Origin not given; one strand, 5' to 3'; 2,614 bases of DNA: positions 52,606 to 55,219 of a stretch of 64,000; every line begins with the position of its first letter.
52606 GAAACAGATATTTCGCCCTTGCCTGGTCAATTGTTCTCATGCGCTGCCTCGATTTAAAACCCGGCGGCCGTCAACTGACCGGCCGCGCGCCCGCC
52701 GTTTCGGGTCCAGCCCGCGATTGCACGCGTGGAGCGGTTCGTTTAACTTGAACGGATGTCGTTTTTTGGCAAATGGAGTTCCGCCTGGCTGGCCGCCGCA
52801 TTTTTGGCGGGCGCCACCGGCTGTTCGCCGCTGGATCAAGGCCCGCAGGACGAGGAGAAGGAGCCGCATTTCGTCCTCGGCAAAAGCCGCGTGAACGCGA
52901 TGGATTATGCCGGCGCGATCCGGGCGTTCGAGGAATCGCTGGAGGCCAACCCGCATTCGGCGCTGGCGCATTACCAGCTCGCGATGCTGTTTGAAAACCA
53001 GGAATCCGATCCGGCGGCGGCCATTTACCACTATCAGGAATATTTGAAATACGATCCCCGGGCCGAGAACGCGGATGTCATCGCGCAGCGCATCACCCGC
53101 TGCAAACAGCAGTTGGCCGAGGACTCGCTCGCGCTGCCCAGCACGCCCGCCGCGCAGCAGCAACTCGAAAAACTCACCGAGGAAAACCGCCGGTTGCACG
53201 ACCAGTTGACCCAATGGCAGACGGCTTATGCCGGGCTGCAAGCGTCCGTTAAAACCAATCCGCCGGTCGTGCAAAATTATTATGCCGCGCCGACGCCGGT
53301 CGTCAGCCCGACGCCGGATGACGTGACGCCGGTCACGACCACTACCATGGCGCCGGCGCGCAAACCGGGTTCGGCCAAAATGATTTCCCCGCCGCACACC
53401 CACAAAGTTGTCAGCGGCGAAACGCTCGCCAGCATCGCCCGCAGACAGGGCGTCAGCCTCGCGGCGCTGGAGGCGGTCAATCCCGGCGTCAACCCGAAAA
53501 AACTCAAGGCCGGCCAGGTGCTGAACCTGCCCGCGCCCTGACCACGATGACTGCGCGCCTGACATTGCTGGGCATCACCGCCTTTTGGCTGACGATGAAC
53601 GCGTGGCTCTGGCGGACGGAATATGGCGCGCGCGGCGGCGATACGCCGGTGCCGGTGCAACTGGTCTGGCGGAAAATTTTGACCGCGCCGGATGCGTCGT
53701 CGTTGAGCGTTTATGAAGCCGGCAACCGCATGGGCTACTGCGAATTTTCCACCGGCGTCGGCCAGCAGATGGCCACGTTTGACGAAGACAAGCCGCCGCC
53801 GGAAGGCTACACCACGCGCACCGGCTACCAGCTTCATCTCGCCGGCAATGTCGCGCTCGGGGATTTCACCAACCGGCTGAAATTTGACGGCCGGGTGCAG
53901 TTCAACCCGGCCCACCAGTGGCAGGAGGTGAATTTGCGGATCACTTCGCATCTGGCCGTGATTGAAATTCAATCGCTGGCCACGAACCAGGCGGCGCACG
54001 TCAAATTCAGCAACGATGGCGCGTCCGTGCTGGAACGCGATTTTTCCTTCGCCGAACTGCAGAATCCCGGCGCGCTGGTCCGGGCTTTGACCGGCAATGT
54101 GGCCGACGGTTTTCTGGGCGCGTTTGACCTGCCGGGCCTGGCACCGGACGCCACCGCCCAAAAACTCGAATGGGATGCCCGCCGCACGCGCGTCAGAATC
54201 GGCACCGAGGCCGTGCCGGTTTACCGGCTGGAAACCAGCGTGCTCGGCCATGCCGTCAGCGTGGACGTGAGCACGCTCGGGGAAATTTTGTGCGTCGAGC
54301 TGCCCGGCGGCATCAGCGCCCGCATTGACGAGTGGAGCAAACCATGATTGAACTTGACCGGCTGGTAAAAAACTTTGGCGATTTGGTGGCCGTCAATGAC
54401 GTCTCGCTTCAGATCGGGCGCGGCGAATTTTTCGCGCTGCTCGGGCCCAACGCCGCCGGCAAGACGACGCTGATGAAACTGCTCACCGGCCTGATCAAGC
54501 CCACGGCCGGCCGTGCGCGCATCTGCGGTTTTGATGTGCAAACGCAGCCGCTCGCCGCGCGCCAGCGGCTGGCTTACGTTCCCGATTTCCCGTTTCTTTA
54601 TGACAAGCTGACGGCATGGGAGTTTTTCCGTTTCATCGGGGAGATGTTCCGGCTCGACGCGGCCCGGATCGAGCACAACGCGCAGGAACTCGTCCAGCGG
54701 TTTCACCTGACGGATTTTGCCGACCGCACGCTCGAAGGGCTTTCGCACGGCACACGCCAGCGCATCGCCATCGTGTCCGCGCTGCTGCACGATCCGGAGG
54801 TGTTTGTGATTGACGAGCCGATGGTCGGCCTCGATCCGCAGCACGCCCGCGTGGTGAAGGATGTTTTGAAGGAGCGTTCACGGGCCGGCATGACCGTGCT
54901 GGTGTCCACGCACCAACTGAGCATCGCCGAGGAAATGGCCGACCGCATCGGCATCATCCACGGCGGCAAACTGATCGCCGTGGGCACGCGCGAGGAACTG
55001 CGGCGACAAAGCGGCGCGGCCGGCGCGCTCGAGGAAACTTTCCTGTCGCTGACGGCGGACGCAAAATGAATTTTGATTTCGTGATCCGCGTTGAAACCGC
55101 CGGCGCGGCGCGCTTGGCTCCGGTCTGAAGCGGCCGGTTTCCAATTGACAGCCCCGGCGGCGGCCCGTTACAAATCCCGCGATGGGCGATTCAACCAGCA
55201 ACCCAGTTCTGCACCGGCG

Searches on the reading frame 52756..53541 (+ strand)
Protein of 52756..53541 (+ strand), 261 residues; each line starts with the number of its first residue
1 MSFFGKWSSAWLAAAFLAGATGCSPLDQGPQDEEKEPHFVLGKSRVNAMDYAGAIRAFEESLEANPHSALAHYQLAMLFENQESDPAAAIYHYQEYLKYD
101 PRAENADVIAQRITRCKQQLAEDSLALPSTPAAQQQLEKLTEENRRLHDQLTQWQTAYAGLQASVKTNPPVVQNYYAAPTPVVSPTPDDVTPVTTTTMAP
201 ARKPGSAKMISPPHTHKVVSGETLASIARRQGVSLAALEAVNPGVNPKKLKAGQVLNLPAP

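Call 73: search_protein_families(library=pfam, proteins=[window:52756-53541:+], max_evalue=0.00001)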
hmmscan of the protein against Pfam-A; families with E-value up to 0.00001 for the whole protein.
window:52756-53541:+ (261 aa): 2 families
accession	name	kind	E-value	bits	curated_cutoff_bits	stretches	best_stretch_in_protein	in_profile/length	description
PF01476.26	LysM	-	1.1e-11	45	20.9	1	216-259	1-43/43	LysM domain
PF13432.12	TPR_16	-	1.4e-07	32.3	32.7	1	41-101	3-62/65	Tetratricopeptide repeat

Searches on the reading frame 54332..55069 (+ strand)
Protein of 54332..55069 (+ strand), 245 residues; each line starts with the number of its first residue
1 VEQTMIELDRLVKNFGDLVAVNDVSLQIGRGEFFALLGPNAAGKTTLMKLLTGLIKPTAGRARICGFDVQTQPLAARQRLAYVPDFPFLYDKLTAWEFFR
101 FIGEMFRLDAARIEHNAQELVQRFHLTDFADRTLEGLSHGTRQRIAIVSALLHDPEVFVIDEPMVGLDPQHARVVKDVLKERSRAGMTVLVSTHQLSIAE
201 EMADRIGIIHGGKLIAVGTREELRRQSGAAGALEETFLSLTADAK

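Call 74: search_protein_families(library=pfam, proteins=[window:54332-55069:+], max_evalue=0.00001)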
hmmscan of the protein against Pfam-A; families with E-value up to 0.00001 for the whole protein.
window:54332-55069:+ (245 aa): 2 families
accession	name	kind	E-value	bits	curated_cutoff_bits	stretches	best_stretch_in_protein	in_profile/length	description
PF00005.33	ABC_tran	-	4.5e-29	102.2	25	1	21-164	1-136/137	ABC transporter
PF13304.12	AAA_21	-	1.5e-13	51.9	27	1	117-198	186-302/304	AAA domain, putative AbiEii toxin, Type IV TA system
